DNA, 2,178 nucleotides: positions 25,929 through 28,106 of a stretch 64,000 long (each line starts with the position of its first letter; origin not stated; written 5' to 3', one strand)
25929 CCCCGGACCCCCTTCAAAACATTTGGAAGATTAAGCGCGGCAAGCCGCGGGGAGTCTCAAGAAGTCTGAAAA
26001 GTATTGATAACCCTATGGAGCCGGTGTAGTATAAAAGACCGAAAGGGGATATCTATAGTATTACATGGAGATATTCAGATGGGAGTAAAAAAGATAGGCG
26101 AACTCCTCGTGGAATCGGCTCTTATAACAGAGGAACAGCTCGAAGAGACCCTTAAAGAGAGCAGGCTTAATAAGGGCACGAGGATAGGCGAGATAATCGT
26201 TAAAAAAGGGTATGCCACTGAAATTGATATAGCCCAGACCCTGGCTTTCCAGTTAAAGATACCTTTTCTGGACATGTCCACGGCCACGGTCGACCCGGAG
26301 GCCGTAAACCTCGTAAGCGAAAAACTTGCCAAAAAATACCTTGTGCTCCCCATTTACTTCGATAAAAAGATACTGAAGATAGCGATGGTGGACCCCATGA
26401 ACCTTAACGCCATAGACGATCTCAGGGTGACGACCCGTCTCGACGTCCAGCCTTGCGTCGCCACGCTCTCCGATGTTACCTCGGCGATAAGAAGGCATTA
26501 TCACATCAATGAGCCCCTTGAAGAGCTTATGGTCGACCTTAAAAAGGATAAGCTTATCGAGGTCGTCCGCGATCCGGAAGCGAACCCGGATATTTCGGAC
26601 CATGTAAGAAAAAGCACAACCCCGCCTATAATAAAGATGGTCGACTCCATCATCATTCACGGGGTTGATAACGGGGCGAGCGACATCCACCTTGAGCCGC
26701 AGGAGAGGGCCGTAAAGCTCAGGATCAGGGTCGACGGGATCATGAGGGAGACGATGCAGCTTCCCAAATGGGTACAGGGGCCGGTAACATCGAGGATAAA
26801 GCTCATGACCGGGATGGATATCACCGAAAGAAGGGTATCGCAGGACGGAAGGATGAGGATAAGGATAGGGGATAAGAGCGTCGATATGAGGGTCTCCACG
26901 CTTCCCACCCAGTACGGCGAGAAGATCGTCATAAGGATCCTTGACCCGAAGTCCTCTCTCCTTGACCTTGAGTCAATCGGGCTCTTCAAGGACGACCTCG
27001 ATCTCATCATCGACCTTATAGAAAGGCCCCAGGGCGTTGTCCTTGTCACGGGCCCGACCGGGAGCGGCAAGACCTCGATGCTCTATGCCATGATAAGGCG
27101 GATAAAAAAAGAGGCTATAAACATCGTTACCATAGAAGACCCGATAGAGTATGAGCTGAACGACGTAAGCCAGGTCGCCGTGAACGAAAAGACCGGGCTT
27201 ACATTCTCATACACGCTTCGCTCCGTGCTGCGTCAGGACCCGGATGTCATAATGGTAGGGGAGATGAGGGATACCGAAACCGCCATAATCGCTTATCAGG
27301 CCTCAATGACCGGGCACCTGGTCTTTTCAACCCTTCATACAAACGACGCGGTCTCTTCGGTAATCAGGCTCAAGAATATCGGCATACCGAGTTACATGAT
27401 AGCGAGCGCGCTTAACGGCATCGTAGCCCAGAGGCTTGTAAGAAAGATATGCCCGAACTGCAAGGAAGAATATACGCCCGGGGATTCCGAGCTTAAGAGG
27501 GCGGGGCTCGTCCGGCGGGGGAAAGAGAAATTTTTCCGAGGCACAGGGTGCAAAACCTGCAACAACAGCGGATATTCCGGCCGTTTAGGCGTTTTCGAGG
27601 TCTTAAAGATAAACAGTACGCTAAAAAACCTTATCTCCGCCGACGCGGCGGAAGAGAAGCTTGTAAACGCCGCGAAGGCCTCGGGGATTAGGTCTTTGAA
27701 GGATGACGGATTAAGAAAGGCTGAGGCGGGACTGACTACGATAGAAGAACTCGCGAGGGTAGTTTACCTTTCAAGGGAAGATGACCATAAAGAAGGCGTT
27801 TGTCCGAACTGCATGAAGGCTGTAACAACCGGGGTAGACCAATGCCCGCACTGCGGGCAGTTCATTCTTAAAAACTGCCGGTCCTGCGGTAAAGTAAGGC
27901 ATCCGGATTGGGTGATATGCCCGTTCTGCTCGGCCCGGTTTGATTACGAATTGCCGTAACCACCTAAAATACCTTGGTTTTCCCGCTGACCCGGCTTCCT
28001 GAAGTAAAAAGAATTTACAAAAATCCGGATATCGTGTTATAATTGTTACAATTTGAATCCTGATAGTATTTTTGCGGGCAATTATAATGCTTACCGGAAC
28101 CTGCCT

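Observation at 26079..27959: Orphan MshE-like ATPase with tandem MshEN (c-di-GMP-binding type) motifs and an extra C-terminal four-CxxC zinc-ribbon tail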

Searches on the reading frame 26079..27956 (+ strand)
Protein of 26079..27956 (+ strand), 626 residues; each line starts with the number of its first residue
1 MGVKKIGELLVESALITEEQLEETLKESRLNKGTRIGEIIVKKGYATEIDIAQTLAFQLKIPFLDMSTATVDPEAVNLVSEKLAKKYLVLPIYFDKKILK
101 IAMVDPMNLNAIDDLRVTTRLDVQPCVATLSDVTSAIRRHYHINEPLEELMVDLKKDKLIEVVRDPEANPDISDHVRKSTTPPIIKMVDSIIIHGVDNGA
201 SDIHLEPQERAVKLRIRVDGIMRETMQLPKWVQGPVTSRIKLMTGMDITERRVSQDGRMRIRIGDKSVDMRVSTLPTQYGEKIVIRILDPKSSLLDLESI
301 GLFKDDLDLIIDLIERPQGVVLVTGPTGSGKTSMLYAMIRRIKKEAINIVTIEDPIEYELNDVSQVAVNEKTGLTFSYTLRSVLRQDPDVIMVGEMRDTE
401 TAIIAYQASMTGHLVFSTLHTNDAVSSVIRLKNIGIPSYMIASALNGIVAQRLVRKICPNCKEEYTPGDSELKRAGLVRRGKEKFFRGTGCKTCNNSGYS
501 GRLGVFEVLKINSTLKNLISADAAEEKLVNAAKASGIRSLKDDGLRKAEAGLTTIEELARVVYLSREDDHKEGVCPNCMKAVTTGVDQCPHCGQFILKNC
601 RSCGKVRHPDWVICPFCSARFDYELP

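Call 4: search_protein_families(library=pfam, proteins=[window:26079-27956:+], max_evalue=1)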
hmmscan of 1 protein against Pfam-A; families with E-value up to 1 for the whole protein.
window:26079-27956:+ (626 aa): 33 families (the best 25 are shown)
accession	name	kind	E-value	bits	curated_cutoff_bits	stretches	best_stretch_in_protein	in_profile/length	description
PF00437.27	T2SSE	-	1.2e-131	439.2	24.9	1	181-560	5-370/370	Type II/IV secretion system protein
PF05157.20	MshEN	-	1.7e-19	70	23.1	1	60-142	2-85/90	MshEN domain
PF12773.13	DZR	-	5.5e-06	26.9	27.3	1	575-617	1-44/45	Double zinc ribbon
PF13476.12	AAA_23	-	0.0003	21.9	27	1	296-338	3-39/201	AAA domain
PF25199.1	nSTAND_NTPase5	-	0.00037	20.8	34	1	315-369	38-93/145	Novel STAND NTPase 5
PF12775.13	AAA_7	-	0.00041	20.4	25.8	1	310-353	25-68/181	P-loop containing dynein motor region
PF13191.12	AAA_16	-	0.00047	21.1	32.6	1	315-346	17-52/167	AAA ATPase domain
PF20720.3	nSTAND3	-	0.00072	19.7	27.2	1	318-357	17-56/155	Novel STAND NTPase 3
PF13173.12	AAA_14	-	0.0021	18.5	27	1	319-363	3-48/129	AAA domain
PF04851.21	ResIII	-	0.0025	18.2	22.5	1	311-350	16-57/164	Type III restriction enzyme, res subunit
PF13555.12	AAA_29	-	0.0035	17.5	27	1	317-339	21-43/61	P-loop containing region of AAA domain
PF13401.12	AAA_22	-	0.0036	18.1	27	1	317-359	4-46/130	AAA domain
PF13248.11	Zn_ribbon_3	-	0.0038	17.1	27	1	575-594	5-24/26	zinc-ribbon domain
PF01637.24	ATPase_2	-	0.0059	16.9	33.2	1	313-364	14-66/225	ATPase domain predominantly from Archaea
PF02492.25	cobW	-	0.0061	16.6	20.7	1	320-351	2-34/180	CobW/HypB/UreG, nucleotide-binding domain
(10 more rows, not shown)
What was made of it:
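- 26619..27758 (+): T2SSE ATPase core (residues 181-560). It includes Walker A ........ (residues 325-332, nt 27051-27074), the EDPIE Asp box (353-357), Walker B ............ (387-398) and the His box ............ (411-422). Pfam PF00437, E 1.2e-131 (call 4).
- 27801..27929 (+): Double zinc-ribbon tail (residues 575-617): CPNC-x10-CPHC-x7-CRSC-x10-CPFC, with W611 and P615 invariant among the 19 full-tail members aligned. Pfam DZR scores 26.9 bits against a cut-off of 27.3 (call 4).
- On T2SSE / GspE-PilB-PilT secretion ATPase superfamily (PF00437): 439 bits against a cut-off of 24.9, covering profile positions 5-370 of 370 (call 4).
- On DZR double zinc ribbon (PF12773): 26.9 bits against 27.3, which is marginal (call 4).
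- Closest known: Pfam DZR. Different: This protein scores 0.4 bit under the Pfam cut-off (call 4).
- Checked: DZR at 575-617 scores 26.9 bits, just under the 27.3 cut-off (call 4).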

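Call 5: search_protein_families(library=ncbifam, proteins=[window:26079-27956:+], max_evalue=0.01)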
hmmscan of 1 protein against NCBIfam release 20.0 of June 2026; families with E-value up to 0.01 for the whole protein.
window:26079-27956:+ (626 aa): 33 families (the best 25 are shown)
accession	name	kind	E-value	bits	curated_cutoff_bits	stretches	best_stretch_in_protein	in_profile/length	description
TIGR02538.1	type_IV_pilB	equivalog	1.1e-177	592.1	675.65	1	5-562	1-562/564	type IV-A pilus assembly ATPase PilB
TIGR02533.1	type_II_gspE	equivalog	1.7e-168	561.3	630.25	1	79-561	4-485/486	type II secretion system ATPase GspE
NF053534.1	T4PilAsmATPsTfpB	equivalog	8.8e-134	447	850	1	50-562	67-582/584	type IV pilus assembly ATPase TfpB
NF007755.0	PRK10436.1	equivalog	4.7e-133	444.2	617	1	81-564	11-461/465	type II secretion system protein GspE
NF041000.1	ATPase_ComGA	equivalog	5.4e-75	251.8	300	1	190-455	2-266/267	competence type IV pilus ATPase ComGA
TIGR01420.1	pilT_fam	subfamily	3.5e-51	174.5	319.1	1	189-456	3-270/343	PilT/PilU family type 4a pilus ATPase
TIGR02525.1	plasmid_TraJ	equivalog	1.3e-22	80.3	368.3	1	283-434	120-272/372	plasmid transfer ATPase TraJ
TIGR02524.1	dot_icm_DotB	equivalog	3.7e-22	79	463.3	1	223-431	48-256/358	Dot/Icm type IV secretion system ATPase DotB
NF058587.1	archaellum_moto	equivalog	4.5e-18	65.3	550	1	319-441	276-405/527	archaellum flagellar ATPase motor FlaI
TIGR02782.1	TrbB_P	equivalog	1.3e-16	60.7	304.55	1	306-434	125-255/303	P-type conjugative transfer ATPase TrbB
NF008411.1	PRK11234.1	equivalog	1.9e-16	59.6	1170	1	4-156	482-635/723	cyclic di-3',5'-guanylate-activated glycosyltransferase NfrB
TIGR03819.1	heli_sec_ATPase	hypoth_equivalog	4.4e-16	59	373.15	1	274-450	133-316/340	TadA family conjugal transfer-associated ATPase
NF053729.1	c-di-GMP_motif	domain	1.1e-14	53.9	38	1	5-58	1-53/53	cyclic di-GMP-binding domain-containing protein, MshE-related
NF012033.0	PRK15489.1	equivalog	2.2e-14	52.6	537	1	4-170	491-656/703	glycosyl transferase family protein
TIGR02788.1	VirB11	equivalog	2.2e-13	49.9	249.95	1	318-435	144-266/308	P-type DNA transfer ATPase VirB11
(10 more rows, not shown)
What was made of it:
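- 26091..26252 (+): Four-helix c-di-GMP-binding-type subdomain of MshEN (residues 5-58): motif I K5-S28, a 6-residue spacer, motif II R35-Q58. NF053729 scores 53.9 bits against a cut-off of 38 (call 5).
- On Type IV-A pilus assembly ATPase PilB (TIGR02538 equivalog): 592.1 bits against a cut-off of 675.65 (call 5).
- On Type II secretion ATPase GspE (TIGR02533 equivalog): 561.3 bits against a cut-off of 630.25 (call 5).
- On MshEN c-di-GMP receptor domain: NF053729 scores 53.9 bits against a cut-off of 38 over residues 5-58 (call 5).
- Closest known: Type IVa pilus extension ATPase PilB. Different: It scores below the PilB equivalog cut-off (592 against 675, call 5).
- Closest known: Vibrio cholerae MshE and its MshEN c-di-GMP receptor domain. 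Same: The NF053729 model scores above its cut-off (call 5).
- Checked: The NCBIfam c-di-GMP_motif model NF053729 matches residues 5-58 at 53.9 bits against a cut-off of 38 (call 5).
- The c-di-GMP motif model scores above its curated cut-off (call 5). The protein scores below the equivalog cut-offs of both PilB (592 against 675) and GspE (561 against 630) (call 5). It scores below both equivalog cut-offs (call 5).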

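Call 9: find_homologous_proteins(query=window:26079-27956:+, max_evalue=1e-10)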
Query window:26079-27956:+ (626 aa): 8000 proteins with E <= 1e-10 among 8000 candidates; the best 120 are listed.
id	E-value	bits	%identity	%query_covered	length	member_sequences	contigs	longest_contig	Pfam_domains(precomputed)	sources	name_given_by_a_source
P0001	0.0e+0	1385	100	100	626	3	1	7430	PF05157.21,PF00437.27,PF12773.14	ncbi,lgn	-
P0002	0.0e+0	1029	71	99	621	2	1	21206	PF05157.21,PF00437.27,PF12773.14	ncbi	-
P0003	0.0e+0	1024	70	99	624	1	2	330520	PF05157.21,PF00437.27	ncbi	-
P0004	0.0e+0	1021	70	100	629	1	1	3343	PF05157.21,PF00437.27,PF12773.14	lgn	-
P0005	0.0e+0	1015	70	99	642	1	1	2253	PF05157.21,PF00437.27,PF12773.14,PF20720.4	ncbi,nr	ncbi:MAG: Flp pilus assembly complex ATPase component TadA [Deltaproteobacteria bacterium]|nr:Flp pi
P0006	0.0e+0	1015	71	99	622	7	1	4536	PF05157.21,PF00437.27,PF12773.14,PF13248.12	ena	-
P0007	0.0e+0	1014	71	100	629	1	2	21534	PF05157.21,PF00437.27,PF12773.14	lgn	-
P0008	0.0e+0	1012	69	99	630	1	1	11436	PF05157.21,PF00437.27,PF12773.14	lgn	-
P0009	0.0e+0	1012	70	99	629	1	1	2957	PF05157.21,PF00437.27,PF12773.14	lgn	-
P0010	0.0e+0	1010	70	99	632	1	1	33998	PF05157.21,PF00437.27,PF12773.14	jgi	-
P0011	1.9e-298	1009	70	99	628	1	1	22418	PF05157.21,PF00437.27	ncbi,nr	ncbi:MAG: Flp pilus assembly complex ATPase component TadA [Deltaproteobacteria bacterium]|nr:Flp pi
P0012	4.5e-298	1008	69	99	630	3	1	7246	PF05157.21,PF00437.27,PF12773.14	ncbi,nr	ncbi:MAG: hypothetical protein A2W38_04730 [Deltaproteobacteria bacterium RBG_19FT_COMBO_58_16]|nr:M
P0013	3.4e-297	1005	69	99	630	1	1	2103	PF05157.21,PF00437.27,PF12773.14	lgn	-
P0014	4.5e-297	1004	71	99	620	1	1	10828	PF05157.21,PF00437.27,PF12773.14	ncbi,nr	ncbi:MAG: Flp pilus assembly complex ATPase component TadA [Deltaproteobacteria bacterium]|nr:Flp pi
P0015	5.2e-297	1004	69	99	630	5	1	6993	PF05157.21,PF00437.27,PF12773.14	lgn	-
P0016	1.1e-296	1003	70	100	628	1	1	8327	PF05157.21,PF00437.27,PF12773.14,PF12775.14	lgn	-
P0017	5.4e-296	1001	67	99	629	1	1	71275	PF05157.21,PF00437.27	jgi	-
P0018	2.9e-295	998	69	99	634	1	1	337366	PF05157.21,PF00437.27,PF12773.14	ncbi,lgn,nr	ncbi:MAG: Flp pilus assembly complex ATPase component TadA [Deltaproteobacteria bacterium]|nr:Flp pi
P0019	6.1e-295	997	68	99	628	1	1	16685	PF05157.21,PF00437.27,PF12773.14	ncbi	ncbi:MAG: ATPase, T2SS/T4P/T4SS family [Thermodesulfobacteriota bacterium]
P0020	2.0e-290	982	68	99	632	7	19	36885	PF05157.21,PF00437.27,PF12773.14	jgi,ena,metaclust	metaclust:\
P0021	1.5e-285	966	66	99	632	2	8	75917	PF05157.21,PF00437.27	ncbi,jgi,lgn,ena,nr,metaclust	ncbi:MAG TPA: type II secretion system protein GspE [Deltaproteobacteria bacterium]|nr:MAG: hypothet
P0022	2.2e-285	966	67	99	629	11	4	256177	PF05157.21,PF00437.27,PF12773.14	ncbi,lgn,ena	ncbi:MAG: ATPase, T2SS/T4P/T4SS family [Deltaproteobacteria bacterium]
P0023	3.9e-281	952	67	100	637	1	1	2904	PF05157.21,PF00437.27,PF12773.14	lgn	-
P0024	1.5e-280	950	67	99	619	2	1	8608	PF05157.21,PF00437.27,PF12773.14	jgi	jgi:type IV pilus assembly protein PilB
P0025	6.4e-279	944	65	100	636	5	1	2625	PF05157.21,PF00437.27,PF12773.14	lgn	-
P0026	4.9e-278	941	65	99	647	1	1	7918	PF05157.21,PF00437.27,PF12773.14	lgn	-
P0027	8.7e-278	941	64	99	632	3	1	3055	PF05157.21,PF00437.27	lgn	-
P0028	1.4e-276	937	66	99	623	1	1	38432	PF05157.21,PF00437.27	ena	-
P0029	1.6e-276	936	65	99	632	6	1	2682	PF05157.21,PF00437.27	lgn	-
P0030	1.7e-276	936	65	99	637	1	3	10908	PF05157.21,PF00437.27,PF12773.14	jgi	jgi:type IV pilus assembly protein PilB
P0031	2.1e-276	936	67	99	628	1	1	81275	PF05157.21,PF00437.27,PF12773.14,PF13248.12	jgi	jgi:type IV pilus assembly protein PilB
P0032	2.2e-276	936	65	100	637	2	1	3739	PF05157.21,PF00437.27,PF12773.14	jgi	jgi:type IV pilus assembly protein PilB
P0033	2.9e-276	936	64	99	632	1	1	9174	PF05157.21,PF00437.27,PF12773.14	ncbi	ncbi:MAG: ATPase, T2SS/T4P/T4SS family [Thermodesulfobacteriota bacterium]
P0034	6.7e-276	934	65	99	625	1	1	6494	PF05157.21,PF00437.27,PF12773.14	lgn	-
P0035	1.6e-275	933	65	99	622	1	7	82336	PF05157.21,PF00437.27,PF12773.14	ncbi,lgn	-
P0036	2.1e-275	933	65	99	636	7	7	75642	PF05157.21,PF00437.27,PF12773.14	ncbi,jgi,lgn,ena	jgi:type IV pilus assembly protein PilB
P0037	6.2e-275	931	66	99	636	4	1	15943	PF05157.21,PF00437.27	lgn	-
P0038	1.6e-274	930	65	99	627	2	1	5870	PF05157.21,PF00437.27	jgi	jgi:type IV pilus assembly protein PilB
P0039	2.0e-274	930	64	100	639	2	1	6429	PF05157.21,PF00437.27,PF12773.14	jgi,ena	-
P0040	5.5e-274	928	65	99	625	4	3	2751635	PF05157.21,PF00437.27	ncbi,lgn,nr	ncbi:MAG: ATPase, T2SS/T4P/T4SS family [Thermodesulfobacteriota bacterium]|nr:MAG: ATPase, T2SS/T4P/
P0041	6.1e-274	928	64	99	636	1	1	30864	PF05157.21,PF00437.27,PF12773.14,PF12775.14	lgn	-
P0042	7.5e-274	928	64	99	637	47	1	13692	PF05157.21,PF00437.27,PF12773.14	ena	-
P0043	2.7e-273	926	65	99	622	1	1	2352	PF05157.21,PF00437.27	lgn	-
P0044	4.0e-273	925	65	99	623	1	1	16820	PF05157.21,PF00437.27,PF12773.14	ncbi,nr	ncbi:MAG: Flp pilus assembly complex ATPase component TadA [Deltaproteobacteria bacterium]|nr:Flp pi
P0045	8.7e-273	924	64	100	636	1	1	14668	PF05157.21,PF00437.27,PF12773.14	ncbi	-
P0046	1.6e-272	923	63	99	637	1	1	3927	PF05157.21,PF00437.27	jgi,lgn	-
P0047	2.0e-272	923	64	99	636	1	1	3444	PF05157.21,PF00437.27,PF12773.14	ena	-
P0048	2.4e-272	923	65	99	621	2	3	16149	PF05157.21,PF00437.27,PF12773.14,PF13248.12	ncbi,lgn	ncbi:MAG: ATPase, T2SS/T4P/T4SS family [Thermodesulfobacteriota bacterium]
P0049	3.6e-272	922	65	99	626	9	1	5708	PF05157.21,PF00437.27,PF12773.14,PF13248.12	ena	-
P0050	4.4e-272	922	64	99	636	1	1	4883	PF05157.21,PF00437.27,PF12773.14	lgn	-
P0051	6.4e-272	921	65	99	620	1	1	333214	PF05157.21,PF00437.27,PF12773.14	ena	-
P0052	9.4e-272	921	67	100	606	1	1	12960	PF05157.21,PF00437.27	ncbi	-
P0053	1.6e-271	920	64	99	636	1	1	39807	PF05157.21,PF00437.27,PF12773.14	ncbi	-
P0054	1.8e-271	920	64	99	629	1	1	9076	PF05157.21,PF00437.27,PF12773.14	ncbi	-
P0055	3.4e-271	919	63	99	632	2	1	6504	PF05157.21,PF00437.27,PF12773.14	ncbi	-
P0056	4.0e-271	919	64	99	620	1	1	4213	PF05157.21,PF00437.27,PF12773.14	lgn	-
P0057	4.6e-271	918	65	99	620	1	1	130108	PF05157.21,PF00437.27,PF12773.14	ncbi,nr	ncbi:MAG: Flp pilus assembly complex ATPase component TadA [Deltaproteobacteria bacterium]|nr:Flp pi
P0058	5.3e-271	918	64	99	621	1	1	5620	PF05157.21,PF00437.27,PF12773.14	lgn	-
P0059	1.0e-270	917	64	99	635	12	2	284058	PF05157.21,PF00437.27,PF12773.14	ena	-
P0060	2.6e-270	916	63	99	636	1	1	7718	PF05157.21,PF00437.27,PF12773.14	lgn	-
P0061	9.1e-270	914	65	99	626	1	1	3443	PF05157.21,PF00437.27,PF12773.14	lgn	-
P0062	1.4e-269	914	63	99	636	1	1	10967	PF05157.21,PF00437.27,PF12773.14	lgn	-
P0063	1.5e-269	913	64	99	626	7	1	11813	PF05157.21,PF00437.27,PF12773.14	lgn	-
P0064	9.8e-269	911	63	99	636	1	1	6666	PF05157.21,PF00437.27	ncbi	ncbi:MAG: ATPase, T2SS/T4P/T4SS family [Thermodesulfobacteriota bacterium]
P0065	1.4e-268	910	64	100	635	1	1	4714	PF05157.21,PF13240.12,PF00437.27,PF01155.26,PF12773.14,PF13248.12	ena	-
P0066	1.4e-268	910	63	99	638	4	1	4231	PF05157.21,PF00437.27,PF12773.14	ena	-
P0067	2.8e-268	909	63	100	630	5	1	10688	PF05157.21,PF00437.27,PF12773.14,PF01580.25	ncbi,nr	ncbi:MAG: Flp pilus assembly complex ATPase component TadA [Proteobacteria bacterium]|nr:Flp pilus a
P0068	4.2e-268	909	63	99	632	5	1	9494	PF05157.21,PF00437.27,PF12773.14,PF25199.2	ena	-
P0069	6.5e-267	905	63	99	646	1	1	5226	PF05157.21,PF00437.27,PF12773.14,PF13248.12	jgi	jgi:type IV pilus assembly protein PilB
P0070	2.0e-266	903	63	99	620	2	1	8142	PF05157.21,PF00437.27,PF12773.14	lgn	-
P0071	2.3e-266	903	63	99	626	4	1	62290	PF05157.21,PF00437.27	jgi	jgi:type IV pilus assembly protein PilB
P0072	1.3e-265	900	62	99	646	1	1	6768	PF05157.21,PF13240.12,PF00437.27,PF12773.14,PF24460.2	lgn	-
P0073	3.3e-265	899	63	99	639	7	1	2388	PF05157.21,PF00437.27,PF12773.14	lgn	-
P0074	7.2e-265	898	66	95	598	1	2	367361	PF05157.21,PF00437.27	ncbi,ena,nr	ncbi:MAG: Flp pilus assembly complex ATPase component TadA [Deltaproteobacteria bacterium]|nr:Flp pi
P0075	3.9e-264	896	63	99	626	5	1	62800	PF05157.21,PF00437.27,PF12773.14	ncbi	-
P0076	6.1e-264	895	63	99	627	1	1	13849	PF05157.21,PF00437.27,PF12773.14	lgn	-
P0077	5.8e-263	892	61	100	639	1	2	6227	PF05157.21,PF00437.27,PF12773.14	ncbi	-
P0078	9.5e-263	891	62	100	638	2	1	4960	PF05157.21,PF00437.27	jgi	jgi:type IV pilus assembly protein PilB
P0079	1.1e-261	887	62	100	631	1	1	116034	PF05157.21,PF00437.27,PF12773.14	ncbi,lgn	-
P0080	6.0e-261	885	62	99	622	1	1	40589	PF05157.21,PF00437.27,PF12773.14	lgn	-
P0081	3.9e-260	882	64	97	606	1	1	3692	PF05157.21,PF00437.27,PF13248.12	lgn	-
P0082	1.1e-259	881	65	97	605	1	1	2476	PF05157.21,PF00437.27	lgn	-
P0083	1.3e-259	881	63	99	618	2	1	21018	PF05157.21,PF00437.27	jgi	-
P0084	3.8e-259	879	64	97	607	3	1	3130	PF05157.21,PF00437.27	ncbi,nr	ncbi:MAG TPA: GspE/PulE family protein [Thermodesulfobacteriota bacterium]|nr:GspE/PulE family prote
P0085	5.3e-259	879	64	97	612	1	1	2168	PF05157.21,PF00437.27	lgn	-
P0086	2.5e-257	873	66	95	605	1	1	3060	PF05157.21,PF00437.27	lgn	-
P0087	2.3e-256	870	64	97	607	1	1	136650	PF05157.21,PF00437.27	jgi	-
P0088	6.5e-256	868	63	97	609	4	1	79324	PF05157.21,PF00437.27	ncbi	-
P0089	7.5e-255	865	62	99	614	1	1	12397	PF05157.21,PF00437.27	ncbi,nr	ncbi:type II secretion system protein GspE [bacterium]|nr:MAG: type II secretion system protein GspE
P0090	2.4e-254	863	59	99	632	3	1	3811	PF05157.21,PF00437.27,PF12773.14,PF20720.4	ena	-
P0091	1.0e-252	858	64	97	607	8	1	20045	PF05157.21,PF00437.27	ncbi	-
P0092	3.3e-252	856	61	99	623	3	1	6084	PF05157.21,PF00437.27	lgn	-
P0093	3.4e-247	840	58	99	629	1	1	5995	PF05157.21,PF13240.12,PF00437.27,PF12773.14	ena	-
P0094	3.6e-247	840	58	99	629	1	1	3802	PF05157.21,PF13240.12,PF00437.27,PF12773.14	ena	-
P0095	4.5e-247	839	58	99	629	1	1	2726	PF05157.21,PF00437.27,PF12773.14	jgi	-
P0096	5.6e-247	839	58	99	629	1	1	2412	PF05157.21,PF00437.27,PF12773.14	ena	-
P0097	6.1e-247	839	58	99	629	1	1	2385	PF05157.21,PF00437.27,PF12773.14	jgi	-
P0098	6.2e-247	839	58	99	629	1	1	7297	PF05157.21,PF00437.27,PF12773.14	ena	-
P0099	7.9e-247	838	58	99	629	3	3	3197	PF05157.21,PF00437.27,PF12773.14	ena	-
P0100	9.4e-247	838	58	99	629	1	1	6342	PF05157.21,PF13240.12,PF00437.27,PF12773.14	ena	-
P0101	9.5e-247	838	65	90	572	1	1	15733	PF05157.21,PF00437.27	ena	-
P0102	1.1e-246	838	58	99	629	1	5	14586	PF05157.21,PF00437.27,PF12773.14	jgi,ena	-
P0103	1.3e-246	838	58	99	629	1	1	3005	PF05157.21,PF13240.12,PF00437.27,PF12773.14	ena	-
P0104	3.7e-246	836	58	99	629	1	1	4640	PF05157.21,PF00437.27,PF12773.14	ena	-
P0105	6.1e-246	835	58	99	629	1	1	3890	PF05157.21,PF00437.27,PF12773.14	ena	-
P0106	2.7e-245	833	58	99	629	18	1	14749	PF05157.21,PF00437.27,PF12773.14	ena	-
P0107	8.0e-245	832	58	99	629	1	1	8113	PF05157.21,PF00437.27,PF12773.14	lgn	-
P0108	3.5e-244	830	63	90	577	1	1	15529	PF05157.21,PF00437.27,PF12773.14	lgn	-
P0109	9.8e-244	828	61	96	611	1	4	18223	PF05157.21,PF00437.27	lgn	-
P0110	3.1e-243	827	58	98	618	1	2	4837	PF05157.21,PF00437.27,PF12773.14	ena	-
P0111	1.1e-242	825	62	97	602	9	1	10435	PF05157.21,PF00437.27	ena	-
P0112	1.5e-241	821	64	91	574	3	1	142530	PF05157.21,PF00437.27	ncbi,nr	ncbi:MAG: Flp pilus assembly complex ATPase component TadA [Deltaproteobacteria bacterium]|nr:Flp pi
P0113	4.4e-241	819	60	97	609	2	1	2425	PF05157.21,PF00437.27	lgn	-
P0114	1.0e-240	818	61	96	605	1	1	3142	PF05157.21,PF00437.27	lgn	-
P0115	2.7e-237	807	61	97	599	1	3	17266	PF05157.21,PF00437.27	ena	-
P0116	3.2e-237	807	61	97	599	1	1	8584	PF05157.21,PF00437.27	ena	-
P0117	3.4e-237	807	61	97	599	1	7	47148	PF05157.21,PF00437.27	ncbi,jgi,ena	ncbi:MAG TPA: GspE/PulE family protein [Thermodesulfobacteriota bacterium]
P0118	5.2e-236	803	56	99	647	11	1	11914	PF05157.21,PF13240.12,PF00437.27,PF12773.14,PF13248.12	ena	-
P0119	2.9e-235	800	56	100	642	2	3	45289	PF05157.21,PF00437.27,PF12773.14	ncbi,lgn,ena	ncbi:MAG: ATPase, T2SS/T4P/T4SS family [Deltaproteobacteria bacterium]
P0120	6.5e-235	799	56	99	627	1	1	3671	PF05157.21,PF00437.27,PF12773.14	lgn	-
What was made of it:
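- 27801..27929 (+): Relatives carry precomputed PF12773 hits (call 9).
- On DZR double zinc ribbon (PF12773): Most relatives carry a precomputed PF12773 hit (call 9).
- Checked: The same architecture recurs in more than 100 clusters (90% identity) at 56-71% identity to the query (call 9).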
